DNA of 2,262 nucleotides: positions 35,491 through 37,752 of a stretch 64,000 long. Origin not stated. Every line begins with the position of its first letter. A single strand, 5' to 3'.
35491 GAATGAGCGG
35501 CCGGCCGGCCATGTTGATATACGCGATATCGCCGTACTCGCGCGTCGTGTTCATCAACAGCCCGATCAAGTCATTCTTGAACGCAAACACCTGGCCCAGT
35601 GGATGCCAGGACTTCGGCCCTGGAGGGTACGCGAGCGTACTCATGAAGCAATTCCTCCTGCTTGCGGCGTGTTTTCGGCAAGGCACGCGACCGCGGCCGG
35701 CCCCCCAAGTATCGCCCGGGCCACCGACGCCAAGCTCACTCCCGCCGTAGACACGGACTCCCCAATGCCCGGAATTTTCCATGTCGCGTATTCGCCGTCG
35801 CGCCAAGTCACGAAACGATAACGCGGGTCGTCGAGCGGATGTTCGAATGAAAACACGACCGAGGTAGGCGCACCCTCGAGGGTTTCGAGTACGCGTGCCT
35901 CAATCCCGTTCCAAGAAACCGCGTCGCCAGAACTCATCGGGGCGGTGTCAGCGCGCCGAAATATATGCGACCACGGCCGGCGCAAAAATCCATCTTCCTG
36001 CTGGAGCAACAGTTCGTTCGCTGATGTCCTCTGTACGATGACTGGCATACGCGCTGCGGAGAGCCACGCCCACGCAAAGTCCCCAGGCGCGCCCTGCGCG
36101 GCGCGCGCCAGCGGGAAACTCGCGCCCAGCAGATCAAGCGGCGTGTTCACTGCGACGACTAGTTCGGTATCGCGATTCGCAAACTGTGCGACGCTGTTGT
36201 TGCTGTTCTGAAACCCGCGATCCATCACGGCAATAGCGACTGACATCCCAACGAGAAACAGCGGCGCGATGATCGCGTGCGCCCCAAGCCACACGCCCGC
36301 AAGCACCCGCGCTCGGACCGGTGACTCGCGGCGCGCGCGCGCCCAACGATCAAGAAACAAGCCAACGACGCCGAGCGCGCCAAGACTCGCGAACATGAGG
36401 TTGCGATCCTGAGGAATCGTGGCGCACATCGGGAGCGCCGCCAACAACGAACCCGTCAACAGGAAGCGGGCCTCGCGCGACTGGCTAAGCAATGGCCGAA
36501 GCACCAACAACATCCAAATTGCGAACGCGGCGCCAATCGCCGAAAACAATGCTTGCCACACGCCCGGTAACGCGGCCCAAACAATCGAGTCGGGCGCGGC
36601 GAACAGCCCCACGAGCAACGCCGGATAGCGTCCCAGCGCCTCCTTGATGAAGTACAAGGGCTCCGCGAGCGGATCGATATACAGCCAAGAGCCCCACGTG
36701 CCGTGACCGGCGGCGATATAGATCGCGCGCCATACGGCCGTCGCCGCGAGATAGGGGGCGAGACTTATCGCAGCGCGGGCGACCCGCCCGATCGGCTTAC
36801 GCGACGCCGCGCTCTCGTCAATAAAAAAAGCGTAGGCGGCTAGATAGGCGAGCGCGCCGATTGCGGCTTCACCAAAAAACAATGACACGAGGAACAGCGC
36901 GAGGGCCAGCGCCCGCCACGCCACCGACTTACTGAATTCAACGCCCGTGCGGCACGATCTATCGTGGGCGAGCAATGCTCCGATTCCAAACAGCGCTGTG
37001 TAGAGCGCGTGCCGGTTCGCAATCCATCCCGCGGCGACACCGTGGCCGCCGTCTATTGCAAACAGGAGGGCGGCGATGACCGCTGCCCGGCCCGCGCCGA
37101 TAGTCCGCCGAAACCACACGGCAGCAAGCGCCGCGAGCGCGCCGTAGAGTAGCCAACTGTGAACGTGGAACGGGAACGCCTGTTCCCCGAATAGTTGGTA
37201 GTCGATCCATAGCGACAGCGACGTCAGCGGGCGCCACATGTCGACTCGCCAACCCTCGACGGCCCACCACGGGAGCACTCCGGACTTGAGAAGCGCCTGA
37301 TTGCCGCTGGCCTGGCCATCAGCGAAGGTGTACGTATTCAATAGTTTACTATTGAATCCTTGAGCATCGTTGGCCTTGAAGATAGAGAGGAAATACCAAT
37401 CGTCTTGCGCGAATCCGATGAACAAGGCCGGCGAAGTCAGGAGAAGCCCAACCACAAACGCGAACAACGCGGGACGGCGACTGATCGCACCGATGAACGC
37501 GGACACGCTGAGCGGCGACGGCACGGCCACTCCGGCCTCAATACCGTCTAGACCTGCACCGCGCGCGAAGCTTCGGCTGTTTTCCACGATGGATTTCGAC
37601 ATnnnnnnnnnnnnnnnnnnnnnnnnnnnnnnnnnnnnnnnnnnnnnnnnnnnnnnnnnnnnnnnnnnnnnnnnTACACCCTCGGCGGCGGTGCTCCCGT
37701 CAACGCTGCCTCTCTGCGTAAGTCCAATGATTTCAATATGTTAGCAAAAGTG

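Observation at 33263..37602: Coupled GT-C-like membrane protein / cytochrome P450 / lipoyl-less acyltransferase operon: candidate new lipid-tailoring pathway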

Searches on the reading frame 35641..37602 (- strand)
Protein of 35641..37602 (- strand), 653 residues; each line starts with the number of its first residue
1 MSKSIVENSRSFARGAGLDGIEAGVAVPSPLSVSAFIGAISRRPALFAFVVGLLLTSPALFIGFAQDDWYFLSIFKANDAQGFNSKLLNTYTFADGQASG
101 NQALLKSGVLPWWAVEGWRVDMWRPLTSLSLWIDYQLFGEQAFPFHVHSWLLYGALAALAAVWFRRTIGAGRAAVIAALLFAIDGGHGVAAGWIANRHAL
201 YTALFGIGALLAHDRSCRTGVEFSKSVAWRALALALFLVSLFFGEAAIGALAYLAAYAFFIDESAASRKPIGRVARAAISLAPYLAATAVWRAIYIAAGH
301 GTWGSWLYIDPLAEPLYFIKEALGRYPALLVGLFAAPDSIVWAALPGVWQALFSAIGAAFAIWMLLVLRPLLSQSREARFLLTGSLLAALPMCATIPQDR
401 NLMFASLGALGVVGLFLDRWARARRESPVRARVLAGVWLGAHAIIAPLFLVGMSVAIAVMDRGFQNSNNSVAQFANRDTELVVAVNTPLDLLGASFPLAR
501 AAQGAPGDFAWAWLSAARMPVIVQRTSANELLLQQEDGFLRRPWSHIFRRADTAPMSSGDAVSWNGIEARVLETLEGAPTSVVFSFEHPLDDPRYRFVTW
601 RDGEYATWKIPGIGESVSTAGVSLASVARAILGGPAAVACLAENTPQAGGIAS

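Call 5: search_protein_families(library=pfam, proteins=[window:35641-37602:-], max_evalue=0.01)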
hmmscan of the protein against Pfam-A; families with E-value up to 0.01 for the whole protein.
window:35641-37602:- (653 aa): 0 families

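Call 7: search_protein_families(library=ncbifam, proteins=[window:35641-37602:-], max_evalue=0.01)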
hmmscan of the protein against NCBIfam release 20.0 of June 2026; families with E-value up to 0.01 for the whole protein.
window:35641-37602:- (653 aa): 0 families

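Call 10: find_homologous_proteins(query=window:35641-37602:-)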
Query window:35641-37602:- (653 aa): 24 proteins with E <= 0.001 among 8000 candidates.
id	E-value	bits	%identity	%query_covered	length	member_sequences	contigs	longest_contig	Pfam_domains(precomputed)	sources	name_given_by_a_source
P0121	0.0e+0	1222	84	100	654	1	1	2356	-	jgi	jgi:hypothetical protein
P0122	0.0e+0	1200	83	100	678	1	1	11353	-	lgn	-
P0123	0.0e+0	1185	100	84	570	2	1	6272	-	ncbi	ncbi:MAG: hypothetical protein AAB353_06390, partial [Candidatus Hydrogenedentota bacterium]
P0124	6.0e-138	479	44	89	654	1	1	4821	-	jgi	jgi:hypothetical protein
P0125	7.8e-135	469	39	91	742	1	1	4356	-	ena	-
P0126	3.0e-133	464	40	90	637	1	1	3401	-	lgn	-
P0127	6.8e-128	446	42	86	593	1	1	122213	-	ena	-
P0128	7.7e-119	416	40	90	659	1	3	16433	-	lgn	-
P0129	4.0e-88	315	33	91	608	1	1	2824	-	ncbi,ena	-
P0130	4.1e-76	275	34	88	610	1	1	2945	-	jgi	jgi:hypothetical protein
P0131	9.2e-64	234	32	87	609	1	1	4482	-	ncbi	-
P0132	9.5e-63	231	32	85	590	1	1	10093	-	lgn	-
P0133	2.6e-62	229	31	87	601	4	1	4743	-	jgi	jgi:hypothetical protein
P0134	4.5e-60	222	32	87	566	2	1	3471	-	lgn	-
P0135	1.3e-59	221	33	85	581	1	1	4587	-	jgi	jgi:hypothetical protein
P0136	2.0e-58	217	30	86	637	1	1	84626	-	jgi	jgi:hypothetical protein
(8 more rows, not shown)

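Call 18: find_encoding_contigs(protein=P0122, flank=10000, max_places=3)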
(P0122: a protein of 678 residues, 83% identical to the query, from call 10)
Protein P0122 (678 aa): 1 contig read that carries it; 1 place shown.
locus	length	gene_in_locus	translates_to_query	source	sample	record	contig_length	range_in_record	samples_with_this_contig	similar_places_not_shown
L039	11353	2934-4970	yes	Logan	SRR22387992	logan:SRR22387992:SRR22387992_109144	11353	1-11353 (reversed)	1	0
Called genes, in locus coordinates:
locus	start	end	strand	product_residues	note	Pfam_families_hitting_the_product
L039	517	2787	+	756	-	-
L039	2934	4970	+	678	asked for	-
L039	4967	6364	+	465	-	PF00067:p450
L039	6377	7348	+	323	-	PF00198:2-oxoacid_dh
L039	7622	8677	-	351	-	PF03193:RsgA_GTPase, PF01926:MMR_HSR1 (weak)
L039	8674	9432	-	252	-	PF13489:Methyltransf_23, PF01209:Ubie_methyltran, PF13847:Methyltransf_31, PF08241:Methyltransf_11, PF08242:Methyltransf_12, PF13649:Methyltransf_25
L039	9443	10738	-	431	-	PF00587:tRNA-synt_2b, PF03129:HGTP_anticodon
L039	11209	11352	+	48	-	?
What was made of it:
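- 35641..35644 (-): ATGA stop/start overlap between the membrane gene and the P450 (translational coupling). AGGAGG lies 8 nt upstream of the ATG. The same 4-nt overlap occurs in L039 (call 18).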

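Call 24: search_solved_structures(query=A2, max_evalue=10)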
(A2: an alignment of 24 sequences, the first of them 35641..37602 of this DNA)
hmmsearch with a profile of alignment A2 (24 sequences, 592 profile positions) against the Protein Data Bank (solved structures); distinct sequences matched with E-value up to 10: 3.
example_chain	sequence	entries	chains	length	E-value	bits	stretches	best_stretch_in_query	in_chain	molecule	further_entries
6pi4_A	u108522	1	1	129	0.73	11.6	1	457-506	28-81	ATP synthase epsilon chain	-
6foc_H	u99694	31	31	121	0.77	11.5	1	459-506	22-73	ATP synthase epsilon chain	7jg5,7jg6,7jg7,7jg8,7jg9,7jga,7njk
2dax_A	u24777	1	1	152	0.99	11.2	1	514-586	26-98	Protein C21orf6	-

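Call 25: search_protein_families(library=pfam, alignment_id=A2, max_evalue=1)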
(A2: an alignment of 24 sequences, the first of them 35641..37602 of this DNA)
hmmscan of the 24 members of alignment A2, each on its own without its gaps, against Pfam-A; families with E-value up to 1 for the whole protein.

A. member 1, window:35641-37602:- (653 aa): 1 family
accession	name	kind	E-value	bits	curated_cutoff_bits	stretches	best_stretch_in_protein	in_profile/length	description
PF13289.12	SIR2_2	-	0.089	13.3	24.5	1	36-93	63-119/141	SIR2-like domain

B. families by the number of members that match (of 24 scanned): 8 families
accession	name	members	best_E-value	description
PF13289.12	SIR2_2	4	0.049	SIR2-like domain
PF19529.4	DUF6057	1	0.0086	Family of unknown function (DUF6057)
PF18810.6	PBECR2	1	0.025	phage-Barnase-EndoU-ColicinE5/D-RelE like nuclease2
PF06522.17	B12D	1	0.076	NADH-ubiquinone reductase complex 1 MLRQ subunit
PF12680.13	SnoaL_2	1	0.1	SnoaL-like domain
PF06781.17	CrgA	1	0.13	Cell division protein CrgA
PF15807.10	MAP17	1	0.23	Membrane-associated protein 117 kDa, PDZK1-interacting protein 1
PF05545.16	FixQ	1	0.37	Cbb3-type cytochrome oxidase component FixQ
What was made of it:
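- Closest known: GT-C glycosyltransferases that modify lipids or glycans at the periplasmic face. Different: There is no sequence match to any Pfam, NCBIfam or PDB GT-C family (calls 5, 7, 24, 25).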

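Call 31: find_encoding_contigs(protein=P0136, flank=10000, max_places=2)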
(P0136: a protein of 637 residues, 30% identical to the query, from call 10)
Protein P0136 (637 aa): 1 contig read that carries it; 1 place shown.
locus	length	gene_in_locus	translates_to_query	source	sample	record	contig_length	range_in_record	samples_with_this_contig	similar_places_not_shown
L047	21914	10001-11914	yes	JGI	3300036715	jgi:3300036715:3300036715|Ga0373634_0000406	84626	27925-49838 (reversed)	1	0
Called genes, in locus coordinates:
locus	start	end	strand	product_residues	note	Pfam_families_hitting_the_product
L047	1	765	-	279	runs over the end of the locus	PF13505:OMP_b-brl (weak)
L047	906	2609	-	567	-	-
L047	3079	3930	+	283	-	-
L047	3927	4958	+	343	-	PF02163:Peptidase_M50 (weak)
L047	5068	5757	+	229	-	-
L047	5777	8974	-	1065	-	PF01839:FG-GAP (faint), PF13517:FG-GAP_3, PF07705:CARDB (weak)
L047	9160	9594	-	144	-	PF01471:PG_binding_1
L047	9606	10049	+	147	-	-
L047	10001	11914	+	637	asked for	-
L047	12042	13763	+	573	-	PF01636:APH (weak), PF00069:Pkinase, PF07714:PK_Tyr_Ser-Thr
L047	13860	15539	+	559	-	PF09820:AAA-ATPase_like, PF08011:PDDEXK_9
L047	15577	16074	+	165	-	PF00210:Ferritin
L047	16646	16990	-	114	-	-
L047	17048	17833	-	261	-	-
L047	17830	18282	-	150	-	-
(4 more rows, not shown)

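Call 32: predict_structure(alignment_id=A2)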
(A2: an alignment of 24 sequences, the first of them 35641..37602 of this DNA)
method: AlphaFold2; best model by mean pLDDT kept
length: 653 residues; sequences in the alignment: 24
mean_pLDDT: 86.4   pTM: 0.85
mean pLDDT of the five models: 86.4, 86.3, 85.6, 85.6, 85.0
residues with pLDDT >= 90: 390; 70-90: 186; 50-70: 43; < 50: 34
segments of 3 or more residues with pLDDT < 50: 1-5, 18-26, 634-653
pLDDT, mean of each block of 10 residues (from residue 1): 50 57 50 81 94 96 89 76 73 89 91 91 94 95 96 98 94 96 91 93 98 88 86 98 95 95 81 88 96 93 88 92 92 82 83 94 97 97 97 78 91 97 93 96 93 88 84 82 89 83 78 88 97 84 75 91 96 92 97 94 89 94 72 46 29 30
secondary structure, 60 per line:
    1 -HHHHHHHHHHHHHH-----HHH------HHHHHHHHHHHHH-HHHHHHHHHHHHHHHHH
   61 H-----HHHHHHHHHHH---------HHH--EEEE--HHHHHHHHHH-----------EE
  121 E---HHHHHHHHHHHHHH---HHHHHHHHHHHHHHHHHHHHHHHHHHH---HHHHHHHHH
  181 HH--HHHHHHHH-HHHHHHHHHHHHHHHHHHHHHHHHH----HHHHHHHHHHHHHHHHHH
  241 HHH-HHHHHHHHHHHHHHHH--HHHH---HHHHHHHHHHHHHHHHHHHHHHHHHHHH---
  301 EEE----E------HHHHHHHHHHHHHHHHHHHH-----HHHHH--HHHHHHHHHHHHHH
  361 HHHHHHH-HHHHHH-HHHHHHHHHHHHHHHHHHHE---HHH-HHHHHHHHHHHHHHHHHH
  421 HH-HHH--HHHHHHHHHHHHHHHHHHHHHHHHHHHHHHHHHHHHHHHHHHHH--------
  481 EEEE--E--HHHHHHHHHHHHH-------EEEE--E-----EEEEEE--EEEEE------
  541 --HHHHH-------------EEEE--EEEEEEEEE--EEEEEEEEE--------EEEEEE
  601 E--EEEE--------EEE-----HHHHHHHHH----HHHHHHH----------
elements in order: H2-15 H30-42 H44-61 H67-77 E92-95 H98-107 E119-121 H125-138 H142-168 H172-182 H185-192 H194-218 H223-243 H245-260 H263-266 H270-297 E301-303 H315-334 H340-344 H347-367 H369-374 H376-394 H403-422 H429-472 E481-484 H490-502 E510-513 E522-527 E530-534 H543-547 E561-564 E567-575 E578-586 E595-601 E604-607 E616-618 H624-632 H637-643
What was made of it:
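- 35641..37602 (-): MEM653: polytopic membrane protein of 653 aa (alternative GTG start at 37674 gives 677 aa). It has a GT-C-like fold with about 13 TM helices and a C-terminal beta-rich domain (residues ~480-620). AlphaFold model has pLDDT 86.4 and pTM 0.85 (call 32).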

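Call 35: fold_search(model_id=the predicted structure, library=pdb)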
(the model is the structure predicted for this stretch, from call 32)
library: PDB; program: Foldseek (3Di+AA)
matches with E <= 10: 243; with E <= 0.001: 13
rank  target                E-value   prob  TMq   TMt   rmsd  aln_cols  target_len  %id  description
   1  8if8_B                1.7e-05  1.00  0.31  0.32  17.0       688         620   11  Arabinosyltransferase AftA (released 2023-05-31)
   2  5gmy_A                2.2e-05  1.00  0.37  0.30  13.2       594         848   14  Crystal structure of the Archaeoglobus fulgidus oligosaccharyltransferase (O29867_ARCFU) tethered with an acceptor pep (released 2017-02-01)
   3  9n9j_I                3.9e-05  1.00  0.37  0.35  15.3       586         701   11  Structure of a GRP94 folding intermediate engaged with a CCDC134- and FKBP11-bound secretory translocon (released 2025-11-19)
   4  7e9s_A                7.3e-05  1.00  0.37  0.29  11.5       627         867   12  Archaeal oligosaccharyltransferase AglB from Archaeoglobus fulgidus in complex with an inhibitory peptide and a dolich (released 2021-09-08)
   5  5f15                  8.7e-05  1.00  0.35  0.40  11.6       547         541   15  Crystal Structure of ArnT from Cupriavidus metallidurans bound to Undecaprenyl phosphate (released 2016-02-17)
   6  6s7t_A                9.5e-05  1.00  0.33  0.31  11.0       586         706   10  Cryo-EM structure of human oligosaccharyltransferase complex OST-B (released 2019-12-18)
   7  8if8_C                1.2e-04  1.00  0.30  0.31  17.3       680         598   12  Arabinosyltransferase AftA (released 2023-05-31)
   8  5ezm                  3.5e-04  1.00  0.37  0.43   9.6       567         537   13  Crystal Structure of ArnT from Cupriavidus metallidurans in the apo state (released 2016-02-17)
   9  6ezn_F                3.8e-04  1.00  0.35  0.35  13.3       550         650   14  Cryo-EM structure of the yeast oligosaccharyltransferase (OST) complex (released 2018-01-17)
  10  8pn9_A                6.2e-04  1.00  0.38  0.38  12.3       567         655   11  Structure of human oligosaccharyltransferase OST-A complex bound to NGI-1 (released 2024-05-08)
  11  8age_A                6.5e-04  1.00  0.39  0.40  11.0       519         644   12  Structure of yeast oligosaccharylransferase complex with acceptor peptide bound (released 2022-12-07)
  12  7zli_A                8.9e-04  1.00  0.38  0.38  11.1       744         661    9  Cryo-EM structure of C-mannosyltransferase CeDPY19, in complex with Dol25-P-Man and bound to CMT2-Fab and anti-Fab nan (released 2023-01-11)
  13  8agc_A                9.3e-04  1.00  0.40  0.38   9.5       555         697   12  Structure of yeast oligosaccharylransferase complex with lipid-linked oligosaccharide and non-acceptor peptide bound (released 2022-12-07)
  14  3waj                  1.2e-03  1.00  0.33  0.28  14.7       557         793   12  Crystal structure of the Archaeoglobus fulgidus oligosaccharyltransferase (O29867_ARCFU) complex with Zn and sulfate (released 2013-10-30)
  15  3rce_A                1.3e-03  1.00  0.35  0.33  10.1       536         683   11  Bacterial oligosaccharyltransferase PglB (released 2011-06-15)
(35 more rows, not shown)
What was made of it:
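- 35641..37602 (-): The top 17 Foldseek PDB hits are all GT-C enzymes: AftA, AglB, STT3, ArnT, PglB, DPY19 and Pmt4, with E 1.7e-5 to 1e-2 (call 35).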

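Call 36: find_related_loci(query=A2, collection=metagenome_contigs, flank=8000)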
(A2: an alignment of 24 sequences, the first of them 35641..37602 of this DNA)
Query A2 (653 aa) in metagenome_contigs; peptide patterns used: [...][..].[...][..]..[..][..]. (x = any residue, [..] = any of these).
297 stretches matched a pattern; 248 encode a relative of the query (tblastn E <= 1e-3); the best 80 are kept; 80 distinct loci.
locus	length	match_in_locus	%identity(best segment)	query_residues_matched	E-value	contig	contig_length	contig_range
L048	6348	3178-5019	39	42-633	1e-127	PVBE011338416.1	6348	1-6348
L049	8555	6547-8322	35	51-644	1e-108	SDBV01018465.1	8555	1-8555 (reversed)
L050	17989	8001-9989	31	4-636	7e-87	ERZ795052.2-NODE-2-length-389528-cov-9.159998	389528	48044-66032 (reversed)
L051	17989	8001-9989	31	4-636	7e-87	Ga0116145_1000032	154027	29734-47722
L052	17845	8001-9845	31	50-636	3e-84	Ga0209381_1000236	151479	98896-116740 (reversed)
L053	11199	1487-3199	33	53-627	5e-82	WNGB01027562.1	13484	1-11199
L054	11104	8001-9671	35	63-627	3e-81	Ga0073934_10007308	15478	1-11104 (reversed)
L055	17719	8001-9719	33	51-627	5e-81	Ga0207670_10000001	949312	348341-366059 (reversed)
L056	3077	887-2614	33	51-633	6e-79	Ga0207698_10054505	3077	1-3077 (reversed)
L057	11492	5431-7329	31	29-653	9e-78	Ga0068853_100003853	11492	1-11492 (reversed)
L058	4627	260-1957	32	44-617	3e-77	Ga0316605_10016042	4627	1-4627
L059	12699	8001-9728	33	51-633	1e-76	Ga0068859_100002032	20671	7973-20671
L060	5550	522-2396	34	8-633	9e-76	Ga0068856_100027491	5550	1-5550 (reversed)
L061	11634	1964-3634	33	65-627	2e-75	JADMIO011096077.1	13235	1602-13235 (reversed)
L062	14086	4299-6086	31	19-617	4e-75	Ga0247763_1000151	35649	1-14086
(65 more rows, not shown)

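Call 71: search_protein_representatives(alignment_id=A2)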
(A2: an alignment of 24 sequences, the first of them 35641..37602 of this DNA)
Query: 24 sequences, 592 profile positions. Proteins with E-value up to 0.001 (for the whole library): 40619; up to 1e-10: 10046; up to 1e-30: 3542. The best 150 are listed.
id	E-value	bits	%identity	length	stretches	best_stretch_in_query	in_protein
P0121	1.1e-226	770.6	-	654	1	3-591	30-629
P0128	7.1e-221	751.4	-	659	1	6-591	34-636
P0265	6.4e-213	725.1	-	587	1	18-591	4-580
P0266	1.7e-208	710.5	-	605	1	6-589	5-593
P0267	1.9e-207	707.1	-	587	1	10-585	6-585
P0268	7.1e-207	705.2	-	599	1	6-586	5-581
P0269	1.2e-206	704.4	-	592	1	5-589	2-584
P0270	4.9e-205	699.1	-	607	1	10-589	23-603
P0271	7.7e-204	695.1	-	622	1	4-587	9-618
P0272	6.4e-200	682.2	-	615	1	8-590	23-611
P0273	7.0e-200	682.1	-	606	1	6-590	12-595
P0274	7.5e-200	682.0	-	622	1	4-591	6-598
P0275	2.2e-199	680.4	-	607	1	8-591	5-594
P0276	7.6e-199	678.7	-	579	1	23-589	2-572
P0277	3.1e-198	676.6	-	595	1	4-587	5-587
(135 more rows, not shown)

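Call 72: find_encoding_contigs(protein=P0124, flank=6000, max_places=2)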
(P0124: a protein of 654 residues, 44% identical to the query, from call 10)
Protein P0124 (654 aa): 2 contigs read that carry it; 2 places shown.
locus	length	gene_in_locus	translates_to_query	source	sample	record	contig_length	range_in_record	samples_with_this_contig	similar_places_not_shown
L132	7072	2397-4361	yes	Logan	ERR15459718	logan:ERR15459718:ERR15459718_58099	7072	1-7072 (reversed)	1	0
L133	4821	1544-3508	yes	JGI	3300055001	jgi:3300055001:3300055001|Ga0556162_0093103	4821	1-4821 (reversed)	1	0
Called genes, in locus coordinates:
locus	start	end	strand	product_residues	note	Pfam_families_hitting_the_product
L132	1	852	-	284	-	?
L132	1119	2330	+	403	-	PF00368:HMG-CoA_red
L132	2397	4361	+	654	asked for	-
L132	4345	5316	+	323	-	PF00198:2-oxoacid_dh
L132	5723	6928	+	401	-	PF01073:3Beta_HSD (weak), PF01370:Epimerase, PF04321:RmlD_sub_bind, PF07993:NAD_binding_4, PF16363:GDP_Man_Dehyd (weak)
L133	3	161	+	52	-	?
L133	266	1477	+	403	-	PF00368:HMG-CoA_red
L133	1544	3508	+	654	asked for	-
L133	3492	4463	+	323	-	PF00198:2-oxoacid_dh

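Call 73: find_encoding_contigs(protein=P0125, flank=6000, max_places=2)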
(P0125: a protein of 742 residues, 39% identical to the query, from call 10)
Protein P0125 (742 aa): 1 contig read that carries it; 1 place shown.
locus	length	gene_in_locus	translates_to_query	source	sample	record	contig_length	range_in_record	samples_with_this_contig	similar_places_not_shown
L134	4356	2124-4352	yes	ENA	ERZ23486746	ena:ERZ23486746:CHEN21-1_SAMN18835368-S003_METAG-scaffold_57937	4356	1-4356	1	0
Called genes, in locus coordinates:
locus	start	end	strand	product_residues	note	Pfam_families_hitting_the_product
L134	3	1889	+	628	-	?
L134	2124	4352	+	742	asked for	-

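Call 74: find_encoding_contigs(protein=P0129, flank=6000, max_places=2)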
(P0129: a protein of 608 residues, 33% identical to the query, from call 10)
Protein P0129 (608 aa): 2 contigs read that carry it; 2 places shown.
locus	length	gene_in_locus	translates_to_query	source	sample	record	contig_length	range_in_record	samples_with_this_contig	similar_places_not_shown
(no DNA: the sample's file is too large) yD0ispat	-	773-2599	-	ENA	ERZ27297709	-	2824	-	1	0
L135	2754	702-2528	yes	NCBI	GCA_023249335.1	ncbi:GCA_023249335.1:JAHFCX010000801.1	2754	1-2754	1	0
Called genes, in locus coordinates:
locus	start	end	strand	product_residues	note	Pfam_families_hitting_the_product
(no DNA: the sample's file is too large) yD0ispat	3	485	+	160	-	?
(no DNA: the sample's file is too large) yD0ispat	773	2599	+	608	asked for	-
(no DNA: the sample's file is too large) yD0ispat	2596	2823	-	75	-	?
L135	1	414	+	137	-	?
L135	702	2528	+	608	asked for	-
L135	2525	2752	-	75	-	?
